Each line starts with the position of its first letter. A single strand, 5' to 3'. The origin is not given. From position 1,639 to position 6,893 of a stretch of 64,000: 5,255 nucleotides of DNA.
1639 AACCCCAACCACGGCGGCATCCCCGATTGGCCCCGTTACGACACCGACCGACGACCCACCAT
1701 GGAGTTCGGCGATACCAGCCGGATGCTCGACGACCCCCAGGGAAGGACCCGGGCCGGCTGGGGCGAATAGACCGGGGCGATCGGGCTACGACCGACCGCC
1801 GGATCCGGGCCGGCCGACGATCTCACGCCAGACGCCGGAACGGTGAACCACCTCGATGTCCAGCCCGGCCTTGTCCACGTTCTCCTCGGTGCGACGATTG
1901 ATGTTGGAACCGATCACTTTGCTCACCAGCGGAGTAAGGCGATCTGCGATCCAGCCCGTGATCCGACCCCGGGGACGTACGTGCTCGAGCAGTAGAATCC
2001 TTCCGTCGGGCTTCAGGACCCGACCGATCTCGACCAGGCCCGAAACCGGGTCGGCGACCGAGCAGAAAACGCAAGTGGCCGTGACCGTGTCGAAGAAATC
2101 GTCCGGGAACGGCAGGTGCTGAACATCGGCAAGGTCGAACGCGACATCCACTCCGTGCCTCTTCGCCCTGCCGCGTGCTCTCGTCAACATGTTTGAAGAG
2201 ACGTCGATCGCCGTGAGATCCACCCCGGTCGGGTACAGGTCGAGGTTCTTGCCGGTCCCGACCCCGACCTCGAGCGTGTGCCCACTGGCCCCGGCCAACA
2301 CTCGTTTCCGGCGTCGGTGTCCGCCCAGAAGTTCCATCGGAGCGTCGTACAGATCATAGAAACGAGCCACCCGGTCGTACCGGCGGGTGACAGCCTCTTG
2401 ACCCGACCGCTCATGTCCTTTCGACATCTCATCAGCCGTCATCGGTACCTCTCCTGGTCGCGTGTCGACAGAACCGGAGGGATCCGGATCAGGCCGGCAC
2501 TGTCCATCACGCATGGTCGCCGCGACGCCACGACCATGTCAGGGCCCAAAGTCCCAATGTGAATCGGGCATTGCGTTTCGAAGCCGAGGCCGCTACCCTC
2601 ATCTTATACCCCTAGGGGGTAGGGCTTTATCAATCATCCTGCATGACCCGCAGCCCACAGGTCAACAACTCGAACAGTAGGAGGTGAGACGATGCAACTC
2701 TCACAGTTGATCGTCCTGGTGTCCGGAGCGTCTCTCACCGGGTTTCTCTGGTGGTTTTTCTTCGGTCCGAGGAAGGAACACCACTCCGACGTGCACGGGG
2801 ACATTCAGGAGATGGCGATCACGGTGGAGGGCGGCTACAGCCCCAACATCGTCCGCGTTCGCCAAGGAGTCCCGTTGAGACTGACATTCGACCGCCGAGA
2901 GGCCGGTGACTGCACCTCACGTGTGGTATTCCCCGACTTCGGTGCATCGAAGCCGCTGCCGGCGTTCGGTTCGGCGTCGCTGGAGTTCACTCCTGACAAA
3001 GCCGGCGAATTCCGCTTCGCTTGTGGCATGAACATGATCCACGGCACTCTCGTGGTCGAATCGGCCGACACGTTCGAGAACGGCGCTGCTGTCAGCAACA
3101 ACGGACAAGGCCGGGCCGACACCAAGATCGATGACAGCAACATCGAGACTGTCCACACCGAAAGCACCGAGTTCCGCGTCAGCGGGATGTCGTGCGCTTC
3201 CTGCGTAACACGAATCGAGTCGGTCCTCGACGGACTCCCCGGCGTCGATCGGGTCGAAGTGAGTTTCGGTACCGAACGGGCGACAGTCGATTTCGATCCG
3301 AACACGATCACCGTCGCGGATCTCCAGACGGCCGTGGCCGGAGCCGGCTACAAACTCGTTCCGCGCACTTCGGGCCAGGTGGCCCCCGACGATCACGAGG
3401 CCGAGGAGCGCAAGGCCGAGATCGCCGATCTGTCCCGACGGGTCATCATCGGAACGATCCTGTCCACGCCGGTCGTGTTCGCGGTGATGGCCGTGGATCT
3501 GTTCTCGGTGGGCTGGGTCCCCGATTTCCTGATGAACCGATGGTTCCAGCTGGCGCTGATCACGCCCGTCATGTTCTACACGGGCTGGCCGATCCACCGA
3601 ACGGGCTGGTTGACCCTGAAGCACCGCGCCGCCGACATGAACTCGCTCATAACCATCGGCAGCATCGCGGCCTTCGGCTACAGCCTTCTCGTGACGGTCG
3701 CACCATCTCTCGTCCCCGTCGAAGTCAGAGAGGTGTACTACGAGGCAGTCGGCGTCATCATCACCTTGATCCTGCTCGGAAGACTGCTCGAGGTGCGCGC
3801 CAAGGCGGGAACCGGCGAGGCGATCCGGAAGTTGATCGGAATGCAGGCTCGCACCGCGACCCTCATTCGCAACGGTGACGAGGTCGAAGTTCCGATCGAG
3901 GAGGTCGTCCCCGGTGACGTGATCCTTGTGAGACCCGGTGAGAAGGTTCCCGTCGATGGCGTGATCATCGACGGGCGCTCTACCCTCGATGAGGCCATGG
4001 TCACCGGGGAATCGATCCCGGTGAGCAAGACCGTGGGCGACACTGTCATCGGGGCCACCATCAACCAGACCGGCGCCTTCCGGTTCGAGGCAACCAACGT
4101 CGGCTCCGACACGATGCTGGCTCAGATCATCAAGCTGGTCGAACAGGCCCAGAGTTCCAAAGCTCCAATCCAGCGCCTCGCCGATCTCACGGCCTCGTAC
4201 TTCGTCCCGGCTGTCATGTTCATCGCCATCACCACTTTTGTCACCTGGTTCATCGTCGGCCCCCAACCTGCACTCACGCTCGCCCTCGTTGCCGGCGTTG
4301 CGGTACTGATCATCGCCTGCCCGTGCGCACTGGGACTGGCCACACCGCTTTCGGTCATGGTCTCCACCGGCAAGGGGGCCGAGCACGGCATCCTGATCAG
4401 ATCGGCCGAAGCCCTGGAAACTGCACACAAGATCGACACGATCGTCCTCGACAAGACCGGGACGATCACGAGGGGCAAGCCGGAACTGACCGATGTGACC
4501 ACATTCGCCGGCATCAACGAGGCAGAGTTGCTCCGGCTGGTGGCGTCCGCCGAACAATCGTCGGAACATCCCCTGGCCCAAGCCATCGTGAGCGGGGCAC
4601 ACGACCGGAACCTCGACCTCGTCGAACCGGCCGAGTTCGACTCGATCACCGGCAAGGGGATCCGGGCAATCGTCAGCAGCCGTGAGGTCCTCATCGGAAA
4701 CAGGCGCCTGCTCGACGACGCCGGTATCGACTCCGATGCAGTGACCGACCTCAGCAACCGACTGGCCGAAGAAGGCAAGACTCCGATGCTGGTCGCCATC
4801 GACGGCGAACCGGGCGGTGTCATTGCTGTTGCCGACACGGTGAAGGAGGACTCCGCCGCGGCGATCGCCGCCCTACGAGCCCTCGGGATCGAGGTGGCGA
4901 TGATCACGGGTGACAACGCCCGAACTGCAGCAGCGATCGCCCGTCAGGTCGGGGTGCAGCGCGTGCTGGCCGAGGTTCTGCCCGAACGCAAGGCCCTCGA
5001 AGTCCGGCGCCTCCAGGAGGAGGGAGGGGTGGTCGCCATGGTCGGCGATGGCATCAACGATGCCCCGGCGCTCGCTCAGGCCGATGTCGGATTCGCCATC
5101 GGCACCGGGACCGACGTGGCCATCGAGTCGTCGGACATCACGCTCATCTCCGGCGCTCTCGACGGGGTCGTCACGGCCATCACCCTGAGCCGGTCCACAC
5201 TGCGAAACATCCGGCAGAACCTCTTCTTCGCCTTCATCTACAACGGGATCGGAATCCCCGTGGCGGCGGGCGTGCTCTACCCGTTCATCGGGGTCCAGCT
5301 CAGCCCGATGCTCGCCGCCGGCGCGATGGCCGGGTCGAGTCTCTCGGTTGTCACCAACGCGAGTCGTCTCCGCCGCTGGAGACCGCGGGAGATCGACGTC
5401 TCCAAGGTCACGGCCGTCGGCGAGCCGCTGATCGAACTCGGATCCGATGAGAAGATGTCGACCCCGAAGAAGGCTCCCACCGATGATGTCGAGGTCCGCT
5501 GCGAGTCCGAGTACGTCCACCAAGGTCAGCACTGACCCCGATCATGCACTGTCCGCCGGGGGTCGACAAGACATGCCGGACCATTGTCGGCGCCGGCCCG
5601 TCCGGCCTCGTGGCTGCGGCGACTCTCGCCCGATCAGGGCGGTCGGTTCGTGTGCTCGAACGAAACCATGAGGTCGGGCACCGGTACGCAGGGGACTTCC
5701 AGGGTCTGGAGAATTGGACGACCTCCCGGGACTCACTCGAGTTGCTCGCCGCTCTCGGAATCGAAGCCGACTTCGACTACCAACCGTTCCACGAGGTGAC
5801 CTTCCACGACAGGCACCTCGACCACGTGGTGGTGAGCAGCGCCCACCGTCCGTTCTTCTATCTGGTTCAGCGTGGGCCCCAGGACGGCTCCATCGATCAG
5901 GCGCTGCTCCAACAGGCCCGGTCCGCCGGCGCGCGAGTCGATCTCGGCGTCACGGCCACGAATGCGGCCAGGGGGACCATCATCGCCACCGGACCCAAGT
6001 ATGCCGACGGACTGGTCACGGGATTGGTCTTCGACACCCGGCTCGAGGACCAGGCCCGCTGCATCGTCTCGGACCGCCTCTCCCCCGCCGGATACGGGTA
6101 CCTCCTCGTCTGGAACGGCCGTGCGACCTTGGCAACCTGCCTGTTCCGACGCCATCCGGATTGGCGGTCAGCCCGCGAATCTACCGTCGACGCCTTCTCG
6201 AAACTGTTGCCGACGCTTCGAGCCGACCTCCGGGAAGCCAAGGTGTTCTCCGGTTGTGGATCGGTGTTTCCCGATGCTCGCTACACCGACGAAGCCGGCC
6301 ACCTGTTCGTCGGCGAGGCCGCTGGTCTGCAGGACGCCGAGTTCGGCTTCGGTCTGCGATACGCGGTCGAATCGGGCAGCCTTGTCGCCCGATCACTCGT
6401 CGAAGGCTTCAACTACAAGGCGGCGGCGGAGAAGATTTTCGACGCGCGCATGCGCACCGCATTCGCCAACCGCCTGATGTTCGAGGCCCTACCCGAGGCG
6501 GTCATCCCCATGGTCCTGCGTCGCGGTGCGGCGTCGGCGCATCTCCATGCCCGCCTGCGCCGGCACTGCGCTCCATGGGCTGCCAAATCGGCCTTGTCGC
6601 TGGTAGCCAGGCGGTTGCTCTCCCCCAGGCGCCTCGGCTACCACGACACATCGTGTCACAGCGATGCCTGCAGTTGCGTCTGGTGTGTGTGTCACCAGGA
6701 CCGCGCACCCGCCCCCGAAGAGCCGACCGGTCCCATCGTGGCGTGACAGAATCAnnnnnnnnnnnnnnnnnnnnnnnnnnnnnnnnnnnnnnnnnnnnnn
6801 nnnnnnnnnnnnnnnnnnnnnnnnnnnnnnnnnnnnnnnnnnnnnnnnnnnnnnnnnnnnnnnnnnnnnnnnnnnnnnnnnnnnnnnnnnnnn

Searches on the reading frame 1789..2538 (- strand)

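Call 47: search_protein_families(library=pfam, proteins=[window:1789-2538:-], max_evalue=0.0001)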
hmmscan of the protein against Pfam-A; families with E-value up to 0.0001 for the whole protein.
window:1789-2538:- (250 aa): 6 families
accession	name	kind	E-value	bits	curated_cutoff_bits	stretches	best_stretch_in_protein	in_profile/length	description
PF08241.18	Methyltransf_11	-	1.7e-22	80.3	21.2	1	89-182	1-94/95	Methyltransferase domain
PF13649.12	Methyltransf_25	-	9.6e-19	68.3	27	1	89-179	2-97/97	Methyltransferase domain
PF13847.12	Methyltransf_31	-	1.5e-17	64.1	27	1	87-187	6-113/145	Methyltransferase domain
PF01209.24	Ubie_methyltran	-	4.1e-13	49.7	20.1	1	47-190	6-158/233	ubiE/COQ5 methyltransferase family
PF08242.18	Methyltransf_12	-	1.5e-12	48.5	30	1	89-181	1-98/98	Methyltransferase domain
PF13489.12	Methyltransf_23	-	1.6e-11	44.6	27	1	81-186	17-119/164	Methyltransferase domain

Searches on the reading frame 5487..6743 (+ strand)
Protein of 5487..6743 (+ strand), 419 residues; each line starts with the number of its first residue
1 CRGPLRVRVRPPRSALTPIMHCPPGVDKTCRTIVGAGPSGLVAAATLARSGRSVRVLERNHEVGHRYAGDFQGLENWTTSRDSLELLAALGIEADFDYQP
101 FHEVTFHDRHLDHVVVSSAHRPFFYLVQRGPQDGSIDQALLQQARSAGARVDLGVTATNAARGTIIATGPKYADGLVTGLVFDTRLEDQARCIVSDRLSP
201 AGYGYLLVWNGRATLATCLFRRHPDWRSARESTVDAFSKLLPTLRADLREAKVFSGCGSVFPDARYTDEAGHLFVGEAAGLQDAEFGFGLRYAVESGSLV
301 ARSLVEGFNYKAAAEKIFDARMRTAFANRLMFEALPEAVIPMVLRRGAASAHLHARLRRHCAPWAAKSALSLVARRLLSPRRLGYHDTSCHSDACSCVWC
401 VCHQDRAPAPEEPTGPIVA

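Call 47: search_protein_families(library=pfam, proteins=[window:5487-6743:+], max_evalue=0.0001)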
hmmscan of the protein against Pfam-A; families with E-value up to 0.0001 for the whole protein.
window:5487-6743:+ (419 aa): 4 families
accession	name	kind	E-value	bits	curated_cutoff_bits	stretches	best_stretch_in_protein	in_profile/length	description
PF13450.12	NAD_binding_8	-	5.9e-09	36.5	21.9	1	33-65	1-33/68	NAD(P)-binding Rossmann-like domain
PF03486.20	HI0933_like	-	3.5e-07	30.3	50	1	32-103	4-76/244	HI0933-like protein Rossmann domain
PF01494.25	FAD_binding_3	-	4.1e-07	30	22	1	32-151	5-117/349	FAD binding domain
PF01266.30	DAO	-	1.5e-05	25.2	27.9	0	33-69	4-40/353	FAD dependent oxidoreductase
